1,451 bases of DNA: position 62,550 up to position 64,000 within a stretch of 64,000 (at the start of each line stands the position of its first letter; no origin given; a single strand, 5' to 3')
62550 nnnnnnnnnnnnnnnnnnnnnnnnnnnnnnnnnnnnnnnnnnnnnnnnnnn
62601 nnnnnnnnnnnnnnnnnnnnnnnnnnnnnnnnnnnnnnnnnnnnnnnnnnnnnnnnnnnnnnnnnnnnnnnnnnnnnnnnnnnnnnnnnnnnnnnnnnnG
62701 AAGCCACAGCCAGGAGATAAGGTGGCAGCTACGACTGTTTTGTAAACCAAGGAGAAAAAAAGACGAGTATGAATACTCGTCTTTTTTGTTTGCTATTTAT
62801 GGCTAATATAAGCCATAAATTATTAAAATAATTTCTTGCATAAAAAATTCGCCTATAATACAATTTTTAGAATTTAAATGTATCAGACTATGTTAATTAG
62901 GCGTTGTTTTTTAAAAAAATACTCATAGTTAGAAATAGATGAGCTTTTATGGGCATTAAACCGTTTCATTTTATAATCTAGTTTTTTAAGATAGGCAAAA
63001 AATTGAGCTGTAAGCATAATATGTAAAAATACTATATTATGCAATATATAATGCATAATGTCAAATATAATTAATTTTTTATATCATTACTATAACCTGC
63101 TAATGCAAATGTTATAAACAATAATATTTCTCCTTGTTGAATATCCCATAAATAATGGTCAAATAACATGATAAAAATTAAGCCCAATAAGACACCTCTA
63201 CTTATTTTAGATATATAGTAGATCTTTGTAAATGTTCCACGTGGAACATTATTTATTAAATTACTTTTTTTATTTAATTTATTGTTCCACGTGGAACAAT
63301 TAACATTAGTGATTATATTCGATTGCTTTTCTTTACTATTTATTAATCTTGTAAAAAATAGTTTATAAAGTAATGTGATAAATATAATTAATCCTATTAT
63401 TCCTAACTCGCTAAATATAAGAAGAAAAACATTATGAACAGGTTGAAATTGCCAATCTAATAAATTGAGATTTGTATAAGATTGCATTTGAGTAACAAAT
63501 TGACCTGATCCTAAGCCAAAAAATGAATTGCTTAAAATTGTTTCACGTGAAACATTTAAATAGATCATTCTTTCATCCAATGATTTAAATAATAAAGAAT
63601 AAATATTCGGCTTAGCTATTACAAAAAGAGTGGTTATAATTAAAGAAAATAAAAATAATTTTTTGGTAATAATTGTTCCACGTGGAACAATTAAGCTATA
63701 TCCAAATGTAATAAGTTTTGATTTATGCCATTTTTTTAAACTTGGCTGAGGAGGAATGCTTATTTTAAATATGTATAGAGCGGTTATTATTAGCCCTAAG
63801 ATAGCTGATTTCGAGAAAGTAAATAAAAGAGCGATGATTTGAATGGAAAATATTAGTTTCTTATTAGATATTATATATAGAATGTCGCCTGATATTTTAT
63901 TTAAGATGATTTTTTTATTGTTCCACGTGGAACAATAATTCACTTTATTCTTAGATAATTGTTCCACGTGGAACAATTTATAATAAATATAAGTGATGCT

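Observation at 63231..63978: Six copies of a perfect 16-24 bp CACGTG-core palindrome inserted in-frame in a Wzy_C-like gene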

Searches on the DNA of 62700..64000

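Call 55: search_rna_families(source=window, start=62700, end=64000, threshold=evalue, max_evalue=1)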
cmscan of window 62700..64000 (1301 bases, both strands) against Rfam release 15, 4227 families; matches with E-value up to 1: 20.
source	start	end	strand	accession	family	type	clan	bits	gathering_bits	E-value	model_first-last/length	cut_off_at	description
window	63226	63305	+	RF03887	mir-2511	Gene; miRNA;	-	30.1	100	0.0012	1-85/85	no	mir-2511 microRNA precursor family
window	63913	63982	+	RF03926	MIR1435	Gene; miRNA;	-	28.7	94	0.079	1-186/186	no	MIR1435 microRNA precursor family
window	63911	63986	-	RF03590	mir-2009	Gene; miRNA;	-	28.4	90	0.00088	1-83/83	no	mir-2009 microRNA precursor family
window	63910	63984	+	RF03590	mir-2009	Gene; miRNA;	-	28.3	90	0.00093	1-83/83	no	mir-2009 microRNA precursor family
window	62750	62837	-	RF02053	STnc430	Gene; sRNA;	-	24.7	47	0.28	1-162/162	no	Enterobacterial sRNA STnc430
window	63226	63306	+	RF03590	mir-2009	Gene; miRNA;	-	24.3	90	0.015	1-83/83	no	mir-2009 microRNA precursor family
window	62756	62823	-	RF02057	STnc40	Gene; sRNA;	-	24.2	45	0.17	1-70/70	no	Salmonella enterica sRNA STnc40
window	63910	63987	-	RF01912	mir-2807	Gene; miRNA;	-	24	54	0.7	1-84/84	no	mir-2807 microRNA precursor family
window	63919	63975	+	RF04128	MIR8562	Gene; miRNA;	-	23.9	211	0.075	1-242/242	no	MIR8562 microRNA precursor family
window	63914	63982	+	RF03346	mir-881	Gene; miRNA;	-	22.2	70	0.27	1-78/78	no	mir-881 microRNA precursor family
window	63232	63299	-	RF01666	rox2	Cis-reg;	-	22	55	0.77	1-71/71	no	Drosophila rox2 ncRNA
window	63222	63309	-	RF03590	mir-2009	Gene; miRNA;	-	21.7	90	0.084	1-83/83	no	mir-2009 microRNA precursor family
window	62752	62787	-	RF04343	Plastid-psbA-2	Cis-reg;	CL00153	21.7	55.8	0.31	1-60/60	no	Plastid-psbA-2 3UTR RNA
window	62753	62830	+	RF01858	RsaF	Gene; sRNA;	-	21.6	60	0.23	1-119/119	no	RNA Staph. aureus F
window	63910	63987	+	RF00956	MIR1444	Gene; miRNA;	-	21.2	80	0.44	1-85/85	no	MIR1444 microRNA precursor family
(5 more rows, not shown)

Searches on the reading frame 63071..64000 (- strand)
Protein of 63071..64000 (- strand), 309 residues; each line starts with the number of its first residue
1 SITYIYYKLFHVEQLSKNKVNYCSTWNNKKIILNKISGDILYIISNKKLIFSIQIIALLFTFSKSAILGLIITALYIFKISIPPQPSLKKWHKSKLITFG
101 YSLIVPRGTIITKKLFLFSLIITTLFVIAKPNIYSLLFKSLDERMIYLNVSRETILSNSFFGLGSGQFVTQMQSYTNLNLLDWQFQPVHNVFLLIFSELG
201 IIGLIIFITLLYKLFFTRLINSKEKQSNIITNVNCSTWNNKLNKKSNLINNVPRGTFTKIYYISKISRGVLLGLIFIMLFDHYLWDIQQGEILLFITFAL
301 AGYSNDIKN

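Call 10: search_protein_families(library=pfam, proteins=[window:63071-64000:-], max_evalue=0.01)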
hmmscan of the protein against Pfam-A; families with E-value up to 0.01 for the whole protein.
window:63071-64000:- (309 aa): 1 family
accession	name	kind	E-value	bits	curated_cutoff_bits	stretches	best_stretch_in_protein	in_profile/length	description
PF04932.20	Wzy_C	-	2.2e-11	44.2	31.7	1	50-208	2-149/149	O-Antigen ligase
